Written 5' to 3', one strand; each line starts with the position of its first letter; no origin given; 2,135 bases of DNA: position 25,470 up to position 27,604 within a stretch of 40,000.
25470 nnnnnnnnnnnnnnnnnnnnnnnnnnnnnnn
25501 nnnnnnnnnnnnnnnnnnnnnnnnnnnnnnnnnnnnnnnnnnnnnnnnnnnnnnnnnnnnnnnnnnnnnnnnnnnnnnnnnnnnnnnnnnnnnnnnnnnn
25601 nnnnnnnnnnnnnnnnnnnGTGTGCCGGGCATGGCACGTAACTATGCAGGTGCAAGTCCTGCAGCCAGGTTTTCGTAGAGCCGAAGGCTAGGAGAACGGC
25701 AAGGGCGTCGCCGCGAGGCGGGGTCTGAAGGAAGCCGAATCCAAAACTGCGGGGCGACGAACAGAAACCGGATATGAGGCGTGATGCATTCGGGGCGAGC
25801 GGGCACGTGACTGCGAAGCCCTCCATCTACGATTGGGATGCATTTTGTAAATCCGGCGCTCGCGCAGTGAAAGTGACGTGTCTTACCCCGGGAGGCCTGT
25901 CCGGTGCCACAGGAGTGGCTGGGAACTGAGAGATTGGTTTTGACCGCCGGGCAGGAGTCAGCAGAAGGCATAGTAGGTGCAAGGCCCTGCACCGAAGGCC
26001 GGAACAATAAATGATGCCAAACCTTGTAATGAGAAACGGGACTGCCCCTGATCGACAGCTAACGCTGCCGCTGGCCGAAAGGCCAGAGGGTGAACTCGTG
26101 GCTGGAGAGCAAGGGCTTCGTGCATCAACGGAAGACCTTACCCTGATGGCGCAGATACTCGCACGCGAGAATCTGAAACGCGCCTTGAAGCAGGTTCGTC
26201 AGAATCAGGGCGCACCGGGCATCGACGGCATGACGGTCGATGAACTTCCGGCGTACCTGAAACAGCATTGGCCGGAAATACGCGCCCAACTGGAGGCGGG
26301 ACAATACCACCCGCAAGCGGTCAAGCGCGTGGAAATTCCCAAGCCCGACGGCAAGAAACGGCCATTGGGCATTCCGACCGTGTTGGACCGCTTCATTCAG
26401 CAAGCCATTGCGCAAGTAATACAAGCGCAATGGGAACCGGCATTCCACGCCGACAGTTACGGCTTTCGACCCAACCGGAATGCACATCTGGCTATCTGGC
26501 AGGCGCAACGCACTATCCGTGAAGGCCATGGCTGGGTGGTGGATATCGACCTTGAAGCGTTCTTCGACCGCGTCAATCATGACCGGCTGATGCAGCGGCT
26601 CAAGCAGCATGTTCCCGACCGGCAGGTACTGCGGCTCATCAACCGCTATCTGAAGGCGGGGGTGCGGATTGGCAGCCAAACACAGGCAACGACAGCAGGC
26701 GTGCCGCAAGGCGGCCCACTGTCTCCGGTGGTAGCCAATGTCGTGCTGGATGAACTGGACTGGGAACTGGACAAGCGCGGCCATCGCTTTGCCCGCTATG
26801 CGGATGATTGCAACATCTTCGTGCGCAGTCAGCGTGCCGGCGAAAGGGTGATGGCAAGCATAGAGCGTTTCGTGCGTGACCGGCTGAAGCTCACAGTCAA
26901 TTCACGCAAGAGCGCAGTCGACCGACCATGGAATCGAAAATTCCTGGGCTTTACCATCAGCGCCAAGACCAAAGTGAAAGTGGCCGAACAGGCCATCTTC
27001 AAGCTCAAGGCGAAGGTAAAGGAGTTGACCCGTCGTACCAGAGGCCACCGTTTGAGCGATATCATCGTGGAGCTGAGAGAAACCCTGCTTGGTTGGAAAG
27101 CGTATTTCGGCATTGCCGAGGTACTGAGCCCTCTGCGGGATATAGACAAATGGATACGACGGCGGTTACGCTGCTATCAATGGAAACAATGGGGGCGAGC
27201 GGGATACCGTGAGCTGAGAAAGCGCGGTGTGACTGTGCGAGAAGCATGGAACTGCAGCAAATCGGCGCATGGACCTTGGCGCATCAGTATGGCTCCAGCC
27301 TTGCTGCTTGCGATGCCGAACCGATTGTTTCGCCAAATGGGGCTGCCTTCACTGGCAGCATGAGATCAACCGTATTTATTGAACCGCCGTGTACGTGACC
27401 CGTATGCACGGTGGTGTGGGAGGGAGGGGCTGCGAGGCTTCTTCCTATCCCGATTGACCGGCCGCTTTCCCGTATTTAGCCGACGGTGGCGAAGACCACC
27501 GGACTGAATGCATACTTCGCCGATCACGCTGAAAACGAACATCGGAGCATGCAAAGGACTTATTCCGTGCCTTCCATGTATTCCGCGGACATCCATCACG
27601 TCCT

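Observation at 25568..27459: Group II intron inserted at GT|T of the terminal attC R' core, in the sense orientation of the cassettes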

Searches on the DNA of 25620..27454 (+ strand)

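Call 9: search_dna_similar(query=window:25620-27454:+, collection=plasmids, mode=distant, max_rows=25)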
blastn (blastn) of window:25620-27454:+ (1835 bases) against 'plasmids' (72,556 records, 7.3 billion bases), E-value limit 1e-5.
Records with a match: 806; places in all: 975; records where one place covers at least 80% of the query: 9.
Best place of each record, by identity: 90-95% 215; 80-90% 16; 60-80% 575.
By first word of the organism name: Escherichia 354; Klebsiella 104; Sinorhizobium 79; Pseudomonas 43; Citrobacter 35; Enterobacter 29; Lactiplantibacillus 15; Providencia 13; Salmonella 11; Aeromonas 8; and 50 more.
By predicted mobility (MOB-suite, as given by PLSDB): conjugative 440; mobilizable 190; non-mobilizable 176.
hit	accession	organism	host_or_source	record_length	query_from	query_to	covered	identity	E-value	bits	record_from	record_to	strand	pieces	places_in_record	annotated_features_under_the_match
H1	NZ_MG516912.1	Proteus penneri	silver gull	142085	1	1835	100%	67.6%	3e-155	556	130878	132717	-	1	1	ltrA: group II intron reverse transcriptase/maturase | hypothetical protein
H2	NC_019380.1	Aeromonas hydrophila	-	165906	1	1835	100%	66.7%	5e-128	466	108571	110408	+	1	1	ltrA: group II intron reverse transcriptase/maturase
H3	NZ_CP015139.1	Escherichia coli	Homo sapiens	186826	1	1835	100%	66.7%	5e-128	466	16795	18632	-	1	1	ltrA: group II intron reverse transcriptase/maturase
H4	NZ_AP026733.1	Shewanella xiamenensis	-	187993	1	1835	100%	66.7%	5e-128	466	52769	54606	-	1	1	ltrA: group II intron reverse transcriptase/maturase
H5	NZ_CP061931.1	Klebsiella michiganensis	Homo sapiens,Rectal swab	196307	1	1835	100%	66.7%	5e-128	466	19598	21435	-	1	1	ltrA: group II intron reverse transcriptase/maturase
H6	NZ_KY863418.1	Enterobacter asburiae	Homo sapiens,urine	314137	1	1835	100%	66.7%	5e-128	466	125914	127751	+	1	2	ltrA: group II intron reverse transcriptase/maturase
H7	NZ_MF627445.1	Vibrio parahaemolyticus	shrimp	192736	1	1835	100%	66.7%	5e-128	466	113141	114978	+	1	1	ltrA: group II intron reverse transcriptase/maturase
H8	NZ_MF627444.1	Vibrio parahaemolyticus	shrimp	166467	1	1835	100%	66.7%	5e-128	466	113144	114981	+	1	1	ltrA: group II intron reverse transcriptase/maturase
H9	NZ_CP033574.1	Shewanella algae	Neophocaena phocaenoides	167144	1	1835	100%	66.6%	2e-125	457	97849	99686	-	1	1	ltrA: group II intron reverse transcriptase/maturase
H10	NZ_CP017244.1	Rhizobium etli 8C-3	Phaseolus vulgaris,cell culture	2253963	1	1835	67%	67.4%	8e-43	338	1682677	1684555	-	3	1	record has no annotation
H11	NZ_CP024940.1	Paraburkholderia hospita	soil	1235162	63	1835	63%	66.5%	5e-20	285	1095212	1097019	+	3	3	record has no annotation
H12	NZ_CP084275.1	Caballeronia grimmiae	Leptoglossus zonatus,Cell culture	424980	63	1835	63%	66.3%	3e-17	278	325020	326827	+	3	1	ltrA: group II intron reverse transcriptase/maturase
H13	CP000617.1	Burkholderia vietnamiensis G4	-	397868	64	1835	62%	66.5%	6e-19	283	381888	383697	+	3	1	RNA-directed DNA polymerase (Reverse transcriptase)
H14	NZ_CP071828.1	Burkholderia anthina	pure culture,RoundUp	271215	64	1835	61%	66.1%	6e-19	256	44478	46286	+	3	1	ltrA: group II intron reverse transcriptase/maturase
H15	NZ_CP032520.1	Cupriavidus oxalaticus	cell culture,activated sludge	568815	64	1835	59%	66.9%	2e-18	286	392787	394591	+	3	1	ltrA: group II intron reverse transcriptase/maturase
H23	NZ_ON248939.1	Pseudomonas aeruginosa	-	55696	521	1835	45%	67.1%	3e-29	212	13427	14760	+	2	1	ltrA: group II intron reverse transcriptase/maturase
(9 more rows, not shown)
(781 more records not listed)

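Call 12: get_annotated_region(hit=H1, flank=4000)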
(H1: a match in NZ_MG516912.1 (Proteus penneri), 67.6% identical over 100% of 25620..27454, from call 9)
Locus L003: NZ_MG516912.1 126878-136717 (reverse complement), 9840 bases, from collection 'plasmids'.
description: Proteus penneri plasmid pPp47, complete sequence
organism: Proteus penneri (NCBI taxid 102862)
taxonomy: Bacteria; Pseudomonadota; Gammaproteobacteria; Enterobacterales; Morganellaceae; Proteus; Proteus penneri
host: -; source: silver gull; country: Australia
typing (MOB-suite, as given by PLSDB): conjugative; replicon rep_cluster_1506; relaxase MOBH; mating-pair formation MPF_F
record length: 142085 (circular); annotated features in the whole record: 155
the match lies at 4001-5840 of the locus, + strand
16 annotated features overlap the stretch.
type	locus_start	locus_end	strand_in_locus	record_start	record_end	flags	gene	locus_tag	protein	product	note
CDS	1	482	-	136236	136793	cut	-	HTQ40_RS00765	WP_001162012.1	recombinase family protein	GO:0006310 - DNA recombination [Evidence IEA]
CDS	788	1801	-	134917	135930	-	intI1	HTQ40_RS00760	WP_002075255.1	class 1 integron integrase IntI1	-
CDS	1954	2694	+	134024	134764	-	-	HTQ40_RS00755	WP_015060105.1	subclass B1 metallo-beta-lactamase IMP-4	-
predicted_resistance_gene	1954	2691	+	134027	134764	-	blaIMP-4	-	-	subclass B1 metallo-beta-lactamase IMP-4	predicted by amrfinderplus; class BETA-LACTAM; identity 100.0%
predicted_resistance_gene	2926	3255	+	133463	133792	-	qacG2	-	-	quaternary ammonium compound efflux SMR transporter QacG2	predicted by amrfinderplus; class QUATERNARY AMMONIUM; identity 100.0%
CDS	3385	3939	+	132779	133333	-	-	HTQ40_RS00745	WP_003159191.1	aminoglycoside N-acetyltransferase AAC(6')-Ib4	-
predicted_resistance_gene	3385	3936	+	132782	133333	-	aac(6')-Ib4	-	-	aminoglycoside N-acetyltransferase AAC(6')-Ib4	predicted by amrfinderplus; class AMINOGLYCOSIDE; identity 100.0%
CDS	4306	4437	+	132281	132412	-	-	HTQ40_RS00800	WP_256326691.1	hypothetical protein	-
CDS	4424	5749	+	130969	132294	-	ltrA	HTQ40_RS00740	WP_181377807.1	group II intron reverse transcriptase/maturase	GO:0000373 - Group II intron splicing [Evidence IEA]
CDS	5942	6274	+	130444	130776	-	qacG2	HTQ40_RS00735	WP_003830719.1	quaternary ammonium compound efflux SMR transporter QacG2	-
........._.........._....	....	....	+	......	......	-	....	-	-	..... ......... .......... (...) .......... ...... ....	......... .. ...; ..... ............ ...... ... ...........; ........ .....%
predicted_resistance_gene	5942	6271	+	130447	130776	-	qacG2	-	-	quaternary ammonium compound efflux SMR transporter QacG2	predicted by amrfinderplus; class QUATERNARY AMMONIUM; identity 100.0%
CDS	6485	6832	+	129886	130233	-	-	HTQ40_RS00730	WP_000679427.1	quaternary ammonium compound efflux SMR transporter QacE delta 1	-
predicted_resistance_gene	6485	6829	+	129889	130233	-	qacEdelta1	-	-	quaternary ammonium compound efflux SMR transporter QacE delta 1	predicted by amrfinderplus; class QUATERNARY AMMONIUM; identity 100.0%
predicted_resistance_gene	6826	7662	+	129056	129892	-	sul1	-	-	sulfonamide-resistant dihydropteroate synthase Sul1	predicted by amrfinderplus; class SULFONAMIDE; identity 100.0%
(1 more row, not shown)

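Call 13: get_annotated_region(hit=H2, flank=4000)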
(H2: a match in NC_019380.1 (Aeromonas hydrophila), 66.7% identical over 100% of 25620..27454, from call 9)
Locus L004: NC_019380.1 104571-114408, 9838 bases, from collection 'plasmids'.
description: Aeromonas hydrophila plasmid pR148, complete sequence
organism: Aeromonas hydrophila (NCBI taxid 644)
taxonomy: Bacteria; Pseudomonadota; Gammaproteobacteria; Aeromonadales; Aeromonadaceae; Aeromonas; Aeromonas hydrophila
host: -; source: -; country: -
typing (MOB-suite, as given by PLSDB): conjugative; replicon IncC; relaxase MOBH,MOBH; mating-pair formation MPF_F
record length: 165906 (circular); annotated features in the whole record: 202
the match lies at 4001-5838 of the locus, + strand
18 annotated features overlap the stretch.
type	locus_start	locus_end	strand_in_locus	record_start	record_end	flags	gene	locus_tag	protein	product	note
CDS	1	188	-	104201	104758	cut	-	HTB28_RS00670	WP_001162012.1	recombinase family protein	GO:0006310 - DNA recombination [Evidence IEA]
CDS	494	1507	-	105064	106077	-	intI1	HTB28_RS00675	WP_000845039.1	class 1 integron integrase IntI1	-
CDS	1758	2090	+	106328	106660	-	qac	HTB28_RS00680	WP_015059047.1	quaternary ammonium compound efflux SMR transporter QacL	-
predicted_resistance_gene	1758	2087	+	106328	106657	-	qacL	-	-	quaternary ammonium compound efflux SMR transporter QacL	predicted by amrfinderplus; class QUATERNARY AMMONIUM; identity 100.0%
CDS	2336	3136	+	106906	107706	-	-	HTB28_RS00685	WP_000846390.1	oxacillin-hydrolyzing class D beta-lactamase OXA-10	-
predicted_resistance_gene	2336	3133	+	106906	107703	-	blaOXA-10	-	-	oxacillin-hydrolyzing class D beta-lactamase OXA-10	predicted by amrfinderplus; class BETA-LACTAM; identity 100.0%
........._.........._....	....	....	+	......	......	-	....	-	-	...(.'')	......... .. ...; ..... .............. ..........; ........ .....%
predicted_resistance_gene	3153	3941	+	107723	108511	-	aadA1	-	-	ANT(3'')-Ia family aminoglycoside nucleotidyltransferase AadA1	predicted by amrfinderplus; class AMINOGLYCOSIDE; identity 100.0%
CDS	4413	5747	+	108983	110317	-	ltrA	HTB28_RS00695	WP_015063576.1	group II intron reverse transcriptase/maturase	GO:0000373 - Group II intron splicing [Evidence IEA]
CDS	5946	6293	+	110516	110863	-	-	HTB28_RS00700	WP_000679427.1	quaternary ammonium compound efflux SMR transporter QacE delta 1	-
predicted_resistance_gene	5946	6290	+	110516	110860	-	qacEdelta1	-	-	quaternary ammonium compound efflux SMR transporter QacE delta 1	predicted by amrfinderplus; class QUATERNARY AMMONIUM; identity 100.0%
CDS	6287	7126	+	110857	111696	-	sul1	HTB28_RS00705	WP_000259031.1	sulfonamide-resistant dihydropteroate synthase Sul1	-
predicted_resistance_gene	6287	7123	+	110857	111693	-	sul1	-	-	sulfonamide-resistant dihydropteroate synthase Sul1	predicted by amrfinderplus; class SULFONAMIDE; identity 100.0%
CDS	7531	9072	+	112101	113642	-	-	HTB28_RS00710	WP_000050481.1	IS91-like element ISCR1 family transposase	GO:0006313 - DNA transposition [Evidence IEA]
CDS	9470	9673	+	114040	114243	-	-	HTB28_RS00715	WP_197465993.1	hypothetical protein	-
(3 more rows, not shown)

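Call 35: get_annotated_region(hit=H23, flank=4000)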
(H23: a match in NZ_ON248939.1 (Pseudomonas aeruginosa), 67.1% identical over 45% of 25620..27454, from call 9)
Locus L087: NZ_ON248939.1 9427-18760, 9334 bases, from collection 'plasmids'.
description: Pseudomonas aeruginosa strain 30Pae2 plasmid p30Pae2-KPC, complete sequence
organism: Pseudomonas aeruginosa (NCBI taxid 287)
taxonomy: Bacteria; Pseudomonadota; Gammaproteobacteria; Pseudomonadales; Pseudomonadaceae; Pseudomonas; Pseudomonas aeruginosa
host: -; source: -; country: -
typing (MOB-suite, as given by PLSDB): non-mobilizable
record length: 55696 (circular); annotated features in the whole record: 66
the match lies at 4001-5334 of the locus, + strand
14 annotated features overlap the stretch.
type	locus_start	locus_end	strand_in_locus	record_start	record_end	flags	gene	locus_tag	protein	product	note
CDS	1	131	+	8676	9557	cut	-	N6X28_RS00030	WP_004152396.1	carbapenem-hydrolyzing class A beta-lactamase KPC-3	-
predicted_resistance_gene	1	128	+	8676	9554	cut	blaKPC-3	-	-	carbapenem-hydrolyzing class A beta-lactamase KPC-3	predicted by amrfinderplus; class BETA-LACTAM; identity 100.0%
CDS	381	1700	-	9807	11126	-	-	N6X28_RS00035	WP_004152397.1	IS1182-like element ISKpn6 family transposase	-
CDS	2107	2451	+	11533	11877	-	-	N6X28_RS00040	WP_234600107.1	hypothetical protein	-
CDS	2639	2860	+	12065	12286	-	-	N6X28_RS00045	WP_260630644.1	hypothetical protein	-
CDS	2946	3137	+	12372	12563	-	-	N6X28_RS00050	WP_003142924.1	hypothetical protein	-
CDS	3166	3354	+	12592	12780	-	-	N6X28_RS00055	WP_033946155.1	Rmf/CrpP family protein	-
CDS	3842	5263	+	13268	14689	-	ltrA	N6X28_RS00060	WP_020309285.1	group II intron reverse transcriptase/maturase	GO:0000373 - Group II intron splicing [Evidence IEA]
CDS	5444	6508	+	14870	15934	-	-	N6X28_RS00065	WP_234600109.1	DNA-binding protein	-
CDS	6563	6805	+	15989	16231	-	-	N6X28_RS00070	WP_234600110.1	hypothetical protein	-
CDS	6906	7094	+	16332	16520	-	-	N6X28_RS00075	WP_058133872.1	hypothetical protein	-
CDS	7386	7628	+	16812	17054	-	-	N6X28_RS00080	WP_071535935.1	hypothetical protein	-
CDS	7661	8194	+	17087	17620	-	-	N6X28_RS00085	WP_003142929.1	hypothetical protein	-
CDS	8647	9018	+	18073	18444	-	-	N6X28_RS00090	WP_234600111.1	TIR domain-containing protein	-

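Call 67: search_dna_similar(query=window:27360-27454:+, collection=plasmids, mode=distant, max_rows=60, rows=spread, max_evalue=0.0001)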
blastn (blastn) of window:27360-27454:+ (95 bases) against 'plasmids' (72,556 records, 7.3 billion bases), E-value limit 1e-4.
Records with a match: 388; places in all: 485; records where one place covers at least 80% of the query: 9.
Best place of each record, by identity: 90-95% 255; 80-90% 130; 60-80% 3.
By first word of the organism name: Escherichia 183; Pseudomonas 37; Klebsiella 28; Enterococcus 14; Staphylococcus 10; Enterobacter 9; Citrobacter 9; Bacillus 9; Clostridium 6; Sinorhizobium 5; and 35 more.
By predicted mobility (MOB-suite, as given by PLSDB): conjugative 196; non-mobilizable 122; mobilizable 70.
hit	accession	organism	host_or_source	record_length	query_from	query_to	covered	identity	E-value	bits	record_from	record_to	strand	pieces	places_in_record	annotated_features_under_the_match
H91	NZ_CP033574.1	Shewanella algae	Neophocaena phocaenoides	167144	21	95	79%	90.8%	8e-20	103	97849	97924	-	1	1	none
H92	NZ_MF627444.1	Vibrio parahaemolyticus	shrimp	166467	21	95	79%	90.8%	8e-20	103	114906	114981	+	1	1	none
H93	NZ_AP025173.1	Cupriavidus sp. P-10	-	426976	22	95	78%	88.2%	2e-15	88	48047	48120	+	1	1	none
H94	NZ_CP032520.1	Cupriavidus oxalaticus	cell culture,activated sludge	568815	22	95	78%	86.7%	2e-14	84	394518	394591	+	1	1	none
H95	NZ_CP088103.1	Bradyrhizobium barranii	cell culture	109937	19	95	81%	82.3%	4e-10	70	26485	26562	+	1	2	none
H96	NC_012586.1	Sinorhizobium fredii NGR234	-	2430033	22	95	78%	84.2%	4e-10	71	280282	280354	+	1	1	record has no annotation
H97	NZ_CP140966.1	Sinorhizobium medicae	Medicago lupulina,whole organism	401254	21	95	79%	81.6%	2e-8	64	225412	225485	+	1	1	group II intron maturase-specific domain-containing protein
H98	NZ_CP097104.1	Pseudomonas sp. NY11382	Homo sapiens,Airway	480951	20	88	73%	81.4%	2e-7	62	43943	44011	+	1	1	ltrA: group II intron reverse transcriptase/maturase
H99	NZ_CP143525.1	Pseudomonas putida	culture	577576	20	88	73%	81.4%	2e-7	62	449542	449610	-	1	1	ltrA: group II intron reverse transcriptase/maturase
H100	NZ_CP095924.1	Pseudomonas aeruginosa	water sink surface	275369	21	88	72%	82.6%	2e-8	64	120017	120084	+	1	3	ltrA: group II intron reverse transcriptase/maturase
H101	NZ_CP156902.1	Pseudomonas kurunegalensis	Homo sapiens,stool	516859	21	88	72%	82.6%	2e-8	64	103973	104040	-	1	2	ltrA: group II intron reverse transcriptase/maturase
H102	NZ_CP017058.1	Citrobacter freundii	Homo sapiens,Human urine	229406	22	88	71%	79.4%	3e-5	54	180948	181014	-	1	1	none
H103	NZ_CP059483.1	Enterobacter kobei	Homo sapiens,rectal swab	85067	9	64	59%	82.1%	3e-5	54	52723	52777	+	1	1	ltrA: group II intron reverse transcriptase/maturase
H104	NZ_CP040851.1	Enterococcus faecium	chicken,young chicken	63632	18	65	51%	91.7%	5e-9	66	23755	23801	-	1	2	ltrA: group II intron reverse transcriptase/maturase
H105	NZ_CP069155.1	Enterococcus faecalis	mixed culture,swine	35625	14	64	54%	84.3%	3e-5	54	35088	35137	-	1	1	group II intron maturase-specific domain-containing protein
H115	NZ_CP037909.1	Escherichia coli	pig,feces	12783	22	64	45%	90.7%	2e-7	61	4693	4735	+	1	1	none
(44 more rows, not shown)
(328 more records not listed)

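Call 68: get_annotated_region(hit=H102, flank=4500)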
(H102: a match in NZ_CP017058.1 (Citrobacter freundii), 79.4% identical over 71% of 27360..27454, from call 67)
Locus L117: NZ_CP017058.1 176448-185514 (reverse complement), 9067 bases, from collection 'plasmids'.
description: Citrobacter freundii strain SL151 plasmid unnamed1, complete sequence
organism: Citrobacter freundii (NCBI taxid 546)
taxonomy: Bacteria; Pseudomonadota; Gammaproteobacteria; Enterobacterales; Enterobacteriaceae; Citrobacter; Citrobacter freundii
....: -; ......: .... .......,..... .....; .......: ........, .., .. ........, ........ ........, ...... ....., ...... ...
typing (MOB-suite, as given by PLSDB): conjugative; replicon IncC,rep_cluster_2238; relaxase MOBH,MOBH,MOBP; mating-pair formation MPF_F
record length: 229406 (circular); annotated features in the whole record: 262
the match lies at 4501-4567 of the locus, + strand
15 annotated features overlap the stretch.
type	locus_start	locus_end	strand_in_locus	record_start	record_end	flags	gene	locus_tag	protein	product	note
CDS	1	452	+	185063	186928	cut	traD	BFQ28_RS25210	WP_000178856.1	conjugative transfer system coupling protein TraD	GO:0015074 - DNA integration [Evidence IEA]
CDS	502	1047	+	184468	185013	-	-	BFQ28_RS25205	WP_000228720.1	hypothetical protein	-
CDS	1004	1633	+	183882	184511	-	-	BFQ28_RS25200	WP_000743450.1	DUF4400 domain-containing protein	-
CDS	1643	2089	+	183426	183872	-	-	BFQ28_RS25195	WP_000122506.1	hypothetical protein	-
CDS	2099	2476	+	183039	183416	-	-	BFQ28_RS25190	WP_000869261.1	hypothetical protein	-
CDS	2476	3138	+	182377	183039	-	-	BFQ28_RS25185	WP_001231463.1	hypothetical protein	-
CDS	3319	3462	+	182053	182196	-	-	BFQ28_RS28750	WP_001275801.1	hypothetical protein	-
CDS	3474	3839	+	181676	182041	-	-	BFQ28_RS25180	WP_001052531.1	hypothetical protein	-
CDS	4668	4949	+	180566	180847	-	traL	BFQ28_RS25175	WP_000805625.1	type IV conjugative transfer system protein TraL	-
CDS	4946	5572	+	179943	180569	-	-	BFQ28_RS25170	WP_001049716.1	TraE/TraK family type IV conjugative transfer system protein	-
CDS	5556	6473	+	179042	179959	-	-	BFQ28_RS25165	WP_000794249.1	type-F conjugative transfer system secretin TraK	-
CDS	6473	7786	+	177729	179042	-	-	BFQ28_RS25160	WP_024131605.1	TraB/VirB10 family protein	-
CDS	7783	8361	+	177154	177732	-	traV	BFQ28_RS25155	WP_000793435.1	type IV conjugative transfer system lipoprotein TraV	-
CDS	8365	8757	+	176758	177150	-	traA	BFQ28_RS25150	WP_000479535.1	TraA family conjugative transfer protein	-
CDS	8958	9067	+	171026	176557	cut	-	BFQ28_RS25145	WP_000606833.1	Ig-like domain-containing protein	-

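Call 69: get_annotated_region(hit=H115, flank=4500)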
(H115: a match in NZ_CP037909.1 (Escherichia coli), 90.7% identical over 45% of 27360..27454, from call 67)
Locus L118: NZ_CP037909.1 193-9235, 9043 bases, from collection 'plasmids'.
description: Escherichia coli strain LHM10-1 plasmid pLHM10-1, complete sequence
organism: Escherichia coli (NCBI taxid 562)
taxonomy: Bacteria; Pseudomonadota; Gammaproteobacteria; Enterobacterales; Enterobacteriaceae; Escherichia; Escherichia coli
host: -; source: pig,feces; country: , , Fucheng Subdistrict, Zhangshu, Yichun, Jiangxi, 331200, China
typing (MOB-suite, as given by PLSDB): mobilizable; replicon IncQ1; relaxase MOBQ
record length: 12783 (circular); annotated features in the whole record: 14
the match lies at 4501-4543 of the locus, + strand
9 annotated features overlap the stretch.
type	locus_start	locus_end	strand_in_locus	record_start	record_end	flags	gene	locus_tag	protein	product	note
CDS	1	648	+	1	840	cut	-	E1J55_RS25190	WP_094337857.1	helicase RepA family protein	-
CDS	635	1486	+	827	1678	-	repC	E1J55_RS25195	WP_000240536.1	replication protein C, IncQ-type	-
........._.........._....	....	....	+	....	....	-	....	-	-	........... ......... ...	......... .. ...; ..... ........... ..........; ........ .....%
CDS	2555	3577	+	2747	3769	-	-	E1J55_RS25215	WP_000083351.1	cation diffusion facilitator family transporter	GO:0006812 - monoatomic cation transport [Evidence IEA]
CDS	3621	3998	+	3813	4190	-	-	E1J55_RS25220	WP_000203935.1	metalloregulator ArsR/SmtB family transcription factor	GO:0006355 - regulation of DNA-templated transcription [Evidence IEA]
CDS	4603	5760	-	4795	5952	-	-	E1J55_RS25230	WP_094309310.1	tetracycline-inactivating monooxygenase Tet(X4)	-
predicted_resistance_gene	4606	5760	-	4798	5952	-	tet(X4)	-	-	tetracycline-inactivating monooxygenase Tet(X4)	predicted by amrfinderplus; class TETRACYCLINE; identity 100.0%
CDS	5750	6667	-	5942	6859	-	estT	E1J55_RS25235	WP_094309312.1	macrolide hydrolase EstT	-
CDS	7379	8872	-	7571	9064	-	-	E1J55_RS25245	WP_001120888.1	IS91-like element ISVsa3 family transposase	GO:0006313 - DNA transposition [Evidence IEA]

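Call 71: search_dna_similar(query=window:25620-26010:+, collection=ecoli_genomes, mode=distant, max_rows=40, rows=spread, max_evalue=0.001)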
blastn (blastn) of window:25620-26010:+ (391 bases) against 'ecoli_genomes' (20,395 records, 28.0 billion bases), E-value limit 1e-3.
Records with a match: 611; places in all: 626; records where one place covers at least 80% of the query: 13.
Genomes with a match: 591 of 5426; with a place that covers at least 80% of the query: 13. Places per genome that has any: lowest 1, median 1, highest 4. On chromosomes: 433 places; on plasmids: 193.
Best place of each record, by identity: 80-90% 23; 60-80% 588.
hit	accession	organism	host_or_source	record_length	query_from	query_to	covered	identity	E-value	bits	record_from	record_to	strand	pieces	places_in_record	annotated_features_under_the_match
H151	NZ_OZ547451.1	Escherichia coli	Homo sapiens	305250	1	360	92%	76.5%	3e-66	261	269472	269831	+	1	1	none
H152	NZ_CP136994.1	Escherichia coli strain HH35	Pre-treated sample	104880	80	358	30%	80.7%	2e-5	114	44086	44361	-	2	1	none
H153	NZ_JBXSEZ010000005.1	Escherichia coli strain PEC395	Sus scrofa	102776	75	201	32%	73.2%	1e-8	71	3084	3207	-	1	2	none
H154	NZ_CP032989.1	Escherichia coli strain W2-5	Jin River water W2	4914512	79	162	21%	77.9%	6e-5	57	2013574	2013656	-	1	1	none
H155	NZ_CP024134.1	Escherichia coli strain 14EC017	clinical patient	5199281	79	162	21%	77.9%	6e-5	57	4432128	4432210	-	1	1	none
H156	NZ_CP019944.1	Escherichia coli strain DSM 103246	chicken carcass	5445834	79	162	21%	77.9%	6e-5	57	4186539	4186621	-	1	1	none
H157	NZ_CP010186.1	Escherichia coli strain M6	mouse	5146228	79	162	21%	77.9%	6e-5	57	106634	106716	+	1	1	none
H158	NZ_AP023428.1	Escherichia coli strain HUE1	-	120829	79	162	21%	77.9%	6e-5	57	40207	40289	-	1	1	none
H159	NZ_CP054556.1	Escherichia coli strain LWY24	chicken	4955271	79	162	21%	77.9%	6e-5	57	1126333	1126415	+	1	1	none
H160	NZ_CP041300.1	Escherichia coli O1:H42 strain CLSC36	Homo sapiens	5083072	79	162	21%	77.9%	6e-5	57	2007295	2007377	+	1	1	none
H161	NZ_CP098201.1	Escherichia coli strain Z0117EC0056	Canis lupus familiaris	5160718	79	162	21%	77.9%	6e-5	57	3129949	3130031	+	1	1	none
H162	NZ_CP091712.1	Escherichia coli strain KFu014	river water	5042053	79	162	21%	77.9%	6e-5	57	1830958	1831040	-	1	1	none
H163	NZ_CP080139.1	Escherichia coli strain PK8241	chicken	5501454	79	162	21%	77.9%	6e-5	57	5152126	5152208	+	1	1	none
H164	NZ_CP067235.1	Escherichia coli strain SBF22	surface water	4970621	79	162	21%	77.9%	6e-5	57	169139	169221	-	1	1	none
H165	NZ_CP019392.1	Escherichia coli strain XH992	Homo sapiens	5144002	79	162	21%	77.9%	6e-5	57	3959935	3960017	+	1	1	none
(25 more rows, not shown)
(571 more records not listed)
